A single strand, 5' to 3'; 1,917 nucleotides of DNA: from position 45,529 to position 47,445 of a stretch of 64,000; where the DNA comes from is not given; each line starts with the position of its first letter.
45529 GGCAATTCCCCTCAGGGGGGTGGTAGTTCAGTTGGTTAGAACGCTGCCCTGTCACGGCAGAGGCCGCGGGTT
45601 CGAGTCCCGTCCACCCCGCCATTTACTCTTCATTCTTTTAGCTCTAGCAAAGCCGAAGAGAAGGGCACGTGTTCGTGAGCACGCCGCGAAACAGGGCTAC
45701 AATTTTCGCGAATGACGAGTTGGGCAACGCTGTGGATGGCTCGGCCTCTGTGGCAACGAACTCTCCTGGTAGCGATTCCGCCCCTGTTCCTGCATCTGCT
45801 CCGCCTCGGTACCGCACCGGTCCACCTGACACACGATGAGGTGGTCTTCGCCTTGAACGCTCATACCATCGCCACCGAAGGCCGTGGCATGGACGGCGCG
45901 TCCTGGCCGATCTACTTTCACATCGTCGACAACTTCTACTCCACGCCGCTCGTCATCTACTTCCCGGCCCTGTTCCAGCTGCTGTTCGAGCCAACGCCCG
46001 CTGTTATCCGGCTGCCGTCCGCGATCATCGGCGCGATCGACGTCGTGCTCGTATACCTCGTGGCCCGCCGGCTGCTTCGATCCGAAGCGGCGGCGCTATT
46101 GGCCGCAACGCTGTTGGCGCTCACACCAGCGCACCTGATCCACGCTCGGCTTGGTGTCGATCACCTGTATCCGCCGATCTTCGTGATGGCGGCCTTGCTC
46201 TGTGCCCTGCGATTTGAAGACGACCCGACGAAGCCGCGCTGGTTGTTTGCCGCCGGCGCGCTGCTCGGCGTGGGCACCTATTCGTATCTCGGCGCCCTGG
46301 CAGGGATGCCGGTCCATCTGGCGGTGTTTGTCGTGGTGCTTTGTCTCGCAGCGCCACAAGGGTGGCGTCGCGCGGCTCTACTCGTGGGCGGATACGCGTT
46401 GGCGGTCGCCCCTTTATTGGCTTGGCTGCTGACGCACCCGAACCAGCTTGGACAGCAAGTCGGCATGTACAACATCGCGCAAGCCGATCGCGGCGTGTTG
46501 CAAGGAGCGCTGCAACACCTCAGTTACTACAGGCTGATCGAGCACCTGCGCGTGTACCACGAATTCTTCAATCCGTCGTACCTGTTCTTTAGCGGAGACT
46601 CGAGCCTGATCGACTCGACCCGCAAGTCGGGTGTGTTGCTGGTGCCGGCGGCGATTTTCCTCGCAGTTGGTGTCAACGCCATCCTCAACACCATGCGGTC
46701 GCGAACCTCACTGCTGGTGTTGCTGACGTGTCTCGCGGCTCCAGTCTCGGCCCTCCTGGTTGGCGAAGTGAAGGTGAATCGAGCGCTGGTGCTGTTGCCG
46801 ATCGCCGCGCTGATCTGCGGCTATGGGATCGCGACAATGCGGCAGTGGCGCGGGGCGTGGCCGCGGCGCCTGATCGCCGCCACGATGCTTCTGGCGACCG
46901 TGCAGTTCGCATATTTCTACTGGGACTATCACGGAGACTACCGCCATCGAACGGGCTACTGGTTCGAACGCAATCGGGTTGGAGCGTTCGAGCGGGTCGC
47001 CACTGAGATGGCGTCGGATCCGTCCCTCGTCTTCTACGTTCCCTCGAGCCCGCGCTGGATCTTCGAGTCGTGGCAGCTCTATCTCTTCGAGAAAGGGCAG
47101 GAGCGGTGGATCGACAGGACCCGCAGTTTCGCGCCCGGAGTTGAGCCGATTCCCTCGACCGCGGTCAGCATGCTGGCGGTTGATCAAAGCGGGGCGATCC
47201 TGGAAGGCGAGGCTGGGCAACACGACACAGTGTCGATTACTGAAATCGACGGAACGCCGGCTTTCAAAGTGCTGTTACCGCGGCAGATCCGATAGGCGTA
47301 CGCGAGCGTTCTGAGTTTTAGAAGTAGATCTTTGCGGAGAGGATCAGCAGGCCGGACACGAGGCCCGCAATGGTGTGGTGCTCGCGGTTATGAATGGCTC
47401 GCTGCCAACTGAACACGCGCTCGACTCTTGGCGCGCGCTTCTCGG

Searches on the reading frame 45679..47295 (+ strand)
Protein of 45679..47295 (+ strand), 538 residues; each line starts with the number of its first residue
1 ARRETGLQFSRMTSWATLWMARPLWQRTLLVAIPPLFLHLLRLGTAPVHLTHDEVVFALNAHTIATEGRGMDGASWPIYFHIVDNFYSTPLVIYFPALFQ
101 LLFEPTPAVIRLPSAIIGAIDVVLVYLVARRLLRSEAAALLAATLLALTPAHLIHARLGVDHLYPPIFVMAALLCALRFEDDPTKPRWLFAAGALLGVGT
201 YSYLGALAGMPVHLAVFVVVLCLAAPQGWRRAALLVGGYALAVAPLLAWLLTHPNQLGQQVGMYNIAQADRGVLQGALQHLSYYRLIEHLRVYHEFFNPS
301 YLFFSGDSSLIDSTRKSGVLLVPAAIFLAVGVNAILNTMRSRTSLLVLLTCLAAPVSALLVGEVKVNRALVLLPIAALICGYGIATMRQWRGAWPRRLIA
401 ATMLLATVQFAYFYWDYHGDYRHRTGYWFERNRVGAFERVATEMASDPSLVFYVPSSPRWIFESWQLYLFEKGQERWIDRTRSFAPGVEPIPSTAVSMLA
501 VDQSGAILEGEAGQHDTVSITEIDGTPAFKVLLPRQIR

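Call 20: search_protein_families(library=pfam, proteins=[window:45679-47295:+], max_evalue=0.00001)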
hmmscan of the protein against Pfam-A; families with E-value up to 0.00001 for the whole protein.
window:45679-47295:+ (538 aa): 2 families
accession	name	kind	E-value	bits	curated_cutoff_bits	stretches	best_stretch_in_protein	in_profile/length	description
PF13231.12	PMT_2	-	1.1e-13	52.2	26.1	1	89-249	3-160/160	Dolichyl-phosphate-mannose-protein mannosyltransferase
PF02366.24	PMT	-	2.2e-08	34.4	22.7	1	108-225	83-205/245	Dolichyl-phosphate-mannose-protein mannosyltransferase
